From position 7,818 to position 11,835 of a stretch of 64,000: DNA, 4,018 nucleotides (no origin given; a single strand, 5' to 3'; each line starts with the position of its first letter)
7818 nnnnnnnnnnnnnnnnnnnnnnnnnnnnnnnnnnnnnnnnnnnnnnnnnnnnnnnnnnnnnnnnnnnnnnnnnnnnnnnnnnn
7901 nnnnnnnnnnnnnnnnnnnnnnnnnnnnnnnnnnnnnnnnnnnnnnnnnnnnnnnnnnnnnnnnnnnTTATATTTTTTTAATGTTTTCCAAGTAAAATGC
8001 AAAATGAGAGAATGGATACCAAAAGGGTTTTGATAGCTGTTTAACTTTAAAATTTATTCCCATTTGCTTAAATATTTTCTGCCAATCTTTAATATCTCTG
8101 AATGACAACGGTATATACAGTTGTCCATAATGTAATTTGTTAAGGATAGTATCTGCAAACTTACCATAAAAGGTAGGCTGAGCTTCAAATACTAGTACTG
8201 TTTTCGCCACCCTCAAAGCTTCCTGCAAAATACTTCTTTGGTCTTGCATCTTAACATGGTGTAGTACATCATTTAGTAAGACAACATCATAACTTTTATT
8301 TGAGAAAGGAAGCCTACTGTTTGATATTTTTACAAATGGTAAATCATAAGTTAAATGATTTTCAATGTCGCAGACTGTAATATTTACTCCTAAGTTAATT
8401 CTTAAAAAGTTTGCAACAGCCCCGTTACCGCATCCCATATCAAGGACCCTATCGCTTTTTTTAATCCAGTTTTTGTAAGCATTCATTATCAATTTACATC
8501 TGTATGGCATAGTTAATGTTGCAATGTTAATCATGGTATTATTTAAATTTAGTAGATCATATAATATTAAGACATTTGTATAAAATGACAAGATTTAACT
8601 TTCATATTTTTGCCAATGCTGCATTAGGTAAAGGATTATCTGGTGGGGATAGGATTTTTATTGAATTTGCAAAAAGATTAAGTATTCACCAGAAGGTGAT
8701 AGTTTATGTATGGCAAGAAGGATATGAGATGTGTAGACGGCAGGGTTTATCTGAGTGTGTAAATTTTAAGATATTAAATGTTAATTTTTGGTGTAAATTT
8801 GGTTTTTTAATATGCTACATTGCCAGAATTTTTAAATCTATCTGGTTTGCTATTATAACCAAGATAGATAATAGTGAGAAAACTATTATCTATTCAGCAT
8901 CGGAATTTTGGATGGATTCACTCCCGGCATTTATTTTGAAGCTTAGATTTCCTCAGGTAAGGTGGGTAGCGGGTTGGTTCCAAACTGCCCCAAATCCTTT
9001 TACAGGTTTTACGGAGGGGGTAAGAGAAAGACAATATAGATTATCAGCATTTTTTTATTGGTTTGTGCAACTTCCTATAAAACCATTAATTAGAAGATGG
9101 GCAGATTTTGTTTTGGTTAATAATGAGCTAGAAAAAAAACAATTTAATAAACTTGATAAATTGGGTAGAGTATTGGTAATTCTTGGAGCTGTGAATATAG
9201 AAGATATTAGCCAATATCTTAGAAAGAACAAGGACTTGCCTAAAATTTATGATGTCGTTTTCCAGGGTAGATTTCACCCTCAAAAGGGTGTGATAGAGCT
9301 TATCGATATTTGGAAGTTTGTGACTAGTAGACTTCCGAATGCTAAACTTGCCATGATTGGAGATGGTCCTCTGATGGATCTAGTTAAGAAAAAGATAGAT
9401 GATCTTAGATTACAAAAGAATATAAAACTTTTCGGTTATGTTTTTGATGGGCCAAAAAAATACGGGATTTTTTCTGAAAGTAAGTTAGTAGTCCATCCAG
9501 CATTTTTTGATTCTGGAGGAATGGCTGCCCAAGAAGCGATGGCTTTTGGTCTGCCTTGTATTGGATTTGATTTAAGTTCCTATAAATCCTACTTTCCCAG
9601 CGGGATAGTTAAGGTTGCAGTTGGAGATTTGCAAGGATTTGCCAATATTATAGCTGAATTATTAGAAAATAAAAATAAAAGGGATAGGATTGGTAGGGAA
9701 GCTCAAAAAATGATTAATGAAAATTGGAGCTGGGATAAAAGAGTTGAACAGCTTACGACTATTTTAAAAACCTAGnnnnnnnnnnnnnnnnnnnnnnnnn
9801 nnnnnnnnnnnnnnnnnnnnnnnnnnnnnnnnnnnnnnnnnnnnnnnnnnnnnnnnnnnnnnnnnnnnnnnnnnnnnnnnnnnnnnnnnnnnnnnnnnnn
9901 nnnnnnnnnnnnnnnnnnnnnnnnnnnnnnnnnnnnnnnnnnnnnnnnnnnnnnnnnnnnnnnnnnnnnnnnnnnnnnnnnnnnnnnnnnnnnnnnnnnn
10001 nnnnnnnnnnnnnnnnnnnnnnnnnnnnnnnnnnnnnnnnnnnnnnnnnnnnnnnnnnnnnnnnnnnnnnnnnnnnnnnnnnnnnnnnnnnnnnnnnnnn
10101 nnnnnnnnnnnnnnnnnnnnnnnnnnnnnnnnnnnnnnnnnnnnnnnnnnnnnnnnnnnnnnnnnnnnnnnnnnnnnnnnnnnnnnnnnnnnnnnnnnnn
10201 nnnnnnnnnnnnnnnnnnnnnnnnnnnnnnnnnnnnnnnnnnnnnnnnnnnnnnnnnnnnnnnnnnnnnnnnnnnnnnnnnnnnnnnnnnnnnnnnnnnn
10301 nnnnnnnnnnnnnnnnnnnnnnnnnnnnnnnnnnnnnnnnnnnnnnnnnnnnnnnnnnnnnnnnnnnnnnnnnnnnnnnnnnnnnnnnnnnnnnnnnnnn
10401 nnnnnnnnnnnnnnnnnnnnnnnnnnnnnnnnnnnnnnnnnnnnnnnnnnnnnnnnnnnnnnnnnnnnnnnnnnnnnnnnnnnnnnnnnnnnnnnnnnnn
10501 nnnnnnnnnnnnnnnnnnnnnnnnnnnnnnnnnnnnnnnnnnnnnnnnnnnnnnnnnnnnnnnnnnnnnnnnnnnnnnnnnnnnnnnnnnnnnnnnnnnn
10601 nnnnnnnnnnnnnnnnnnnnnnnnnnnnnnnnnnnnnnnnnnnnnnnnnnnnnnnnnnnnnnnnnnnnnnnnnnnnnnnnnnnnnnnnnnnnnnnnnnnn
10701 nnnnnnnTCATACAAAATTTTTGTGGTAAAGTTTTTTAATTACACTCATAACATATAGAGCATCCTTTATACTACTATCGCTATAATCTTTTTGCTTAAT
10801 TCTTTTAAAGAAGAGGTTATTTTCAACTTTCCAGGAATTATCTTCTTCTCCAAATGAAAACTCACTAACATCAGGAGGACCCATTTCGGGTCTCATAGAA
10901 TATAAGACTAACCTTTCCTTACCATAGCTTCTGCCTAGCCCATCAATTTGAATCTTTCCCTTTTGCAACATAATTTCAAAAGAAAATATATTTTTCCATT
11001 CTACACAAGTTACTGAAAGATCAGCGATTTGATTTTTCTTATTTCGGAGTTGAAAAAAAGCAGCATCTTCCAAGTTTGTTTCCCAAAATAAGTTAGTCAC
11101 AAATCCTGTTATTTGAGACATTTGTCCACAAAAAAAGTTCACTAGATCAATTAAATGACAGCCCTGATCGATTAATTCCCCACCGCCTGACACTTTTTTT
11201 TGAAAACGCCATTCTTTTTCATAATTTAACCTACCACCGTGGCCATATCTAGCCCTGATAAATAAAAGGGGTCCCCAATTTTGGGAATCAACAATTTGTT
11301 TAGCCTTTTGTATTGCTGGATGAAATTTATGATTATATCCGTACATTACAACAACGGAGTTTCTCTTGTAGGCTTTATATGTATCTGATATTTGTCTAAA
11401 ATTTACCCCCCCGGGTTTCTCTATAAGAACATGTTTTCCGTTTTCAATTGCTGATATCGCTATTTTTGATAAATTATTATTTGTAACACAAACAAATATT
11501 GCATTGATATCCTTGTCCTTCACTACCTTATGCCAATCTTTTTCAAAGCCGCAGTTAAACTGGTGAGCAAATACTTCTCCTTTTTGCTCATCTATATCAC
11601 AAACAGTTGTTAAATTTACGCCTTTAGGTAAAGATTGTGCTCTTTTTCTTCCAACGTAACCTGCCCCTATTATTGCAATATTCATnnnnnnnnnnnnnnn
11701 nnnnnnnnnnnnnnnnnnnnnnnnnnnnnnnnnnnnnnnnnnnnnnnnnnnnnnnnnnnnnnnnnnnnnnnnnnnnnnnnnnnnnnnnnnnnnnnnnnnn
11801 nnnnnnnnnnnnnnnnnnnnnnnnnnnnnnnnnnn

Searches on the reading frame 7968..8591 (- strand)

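Call 18: search_protein_families(library=pfam, proteins=[window:7968-8591:-], max_evalue=0.001)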
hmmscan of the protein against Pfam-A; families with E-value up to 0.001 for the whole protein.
window:7968-8591:- (207 aa): 7 families
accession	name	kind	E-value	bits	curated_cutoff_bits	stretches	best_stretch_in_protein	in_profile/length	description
PF08241.18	Methyltransf_11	-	2e-12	48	21.2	1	50-130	1-88/95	Methyltransferase domain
PF13489.12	Methyltransf_23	-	5.2e-12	46.2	27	1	32-178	9-158/164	Methyltransferase domain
PF13649.12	Methyltransf_25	-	7e-11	43.1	27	1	49-130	1-94/97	Methyltransferase domain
PF07021.18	MetW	-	2e-09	37.8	21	1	40-134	8-107/193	Methionine biosynthesis protein MetW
PF13847.12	Methyltransf_31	-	4.4e-08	33.4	27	1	43-132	1-104/145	Methyltransferase domain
PF08242.18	Methyltransf_12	-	1.6e-07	32.4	30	1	50-130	1-93/98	Methyltransferase domain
PF05175.20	MTS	-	0.00011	22.4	23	0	45-133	31-130/170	Methyltransferase small domain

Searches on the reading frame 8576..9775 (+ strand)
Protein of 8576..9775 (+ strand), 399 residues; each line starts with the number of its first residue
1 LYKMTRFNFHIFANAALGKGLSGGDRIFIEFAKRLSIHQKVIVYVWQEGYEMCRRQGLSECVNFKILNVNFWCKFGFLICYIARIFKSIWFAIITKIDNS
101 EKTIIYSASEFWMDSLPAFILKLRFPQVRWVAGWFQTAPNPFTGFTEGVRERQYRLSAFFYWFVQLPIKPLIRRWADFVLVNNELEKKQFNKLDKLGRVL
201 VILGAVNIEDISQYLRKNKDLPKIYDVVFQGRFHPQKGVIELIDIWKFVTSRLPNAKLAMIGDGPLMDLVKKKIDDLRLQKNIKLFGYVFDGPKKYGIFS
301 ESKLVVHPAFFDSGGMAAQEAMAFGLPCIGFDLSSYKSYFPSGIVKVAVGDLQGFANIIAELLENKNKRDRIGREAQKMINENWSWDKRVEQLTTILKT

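Call 18: search_protein_families(library=pfam, proteins=[window:8576-9775:+], max_evalue=0.001)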
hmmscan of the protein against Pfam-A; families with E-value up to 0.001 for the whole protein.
window:8576-9775:+ (399 aa): 3 families
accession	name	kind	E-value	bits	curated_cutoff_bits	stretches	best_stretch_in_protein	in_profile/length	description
PF00534.26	Glycos_transf_1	-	5.7e-25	88.3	26.4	1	223-379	14-172/172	Glycosyl transferases group 1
PF13692.12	Glyco_trans_1_4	-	1.8e-20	74.1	27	1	226-365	3-142/142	Glycosyl transferases group 1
PF13524.12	Glyco_trans_1_2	-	5.2e-07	30.1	25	1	318-393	67-142/144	Glycosyl transferase-like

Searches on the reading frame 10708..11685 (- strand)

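Call 18: search_protein_families(library=pfam, proteins=[window:10708-11685:-], max_evalue=0.001)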
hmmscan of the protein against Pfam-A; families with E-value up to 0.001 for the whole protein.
window:10708-11685:- (325 aa): 6 families
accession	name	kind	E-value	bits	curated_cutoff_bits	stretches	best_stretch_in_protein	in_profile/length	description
PF22725.1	GFO_IDH_MocA_C3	-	3.5e-22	79.1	27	1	125-245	1-123/124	GFO/IDH/MocA C-terminal domain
PF01408.29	GFO_IDH_MocA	-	1.8e-21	77.5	24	1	1-117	1-120/120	Oxidoreductase family, NAD-binding Rossmann fold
PF02894.22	GFO_IDH_MocA_C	-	3.8e-08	33.8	22.9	1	138-248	10-130/218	Oxidoreductase family, C-terminal alpha/beta domain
PF08635.15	ox_reductase_C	-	1.1e-06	28.8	22.5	1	123-202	4-80/142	Putative oxidoreductase C terminal domain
PF22685.1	Gal80p_C-like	-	0.00023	21.8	29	1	123-217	1-100/152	Gal80p, C-terminal domain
PF03721.20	UDPG_MGDP_dh_N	-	0.00027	21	27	1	1-59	1-59/187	UDP-glucose/GDP-mannose dehydrogenase family, NAD binding domain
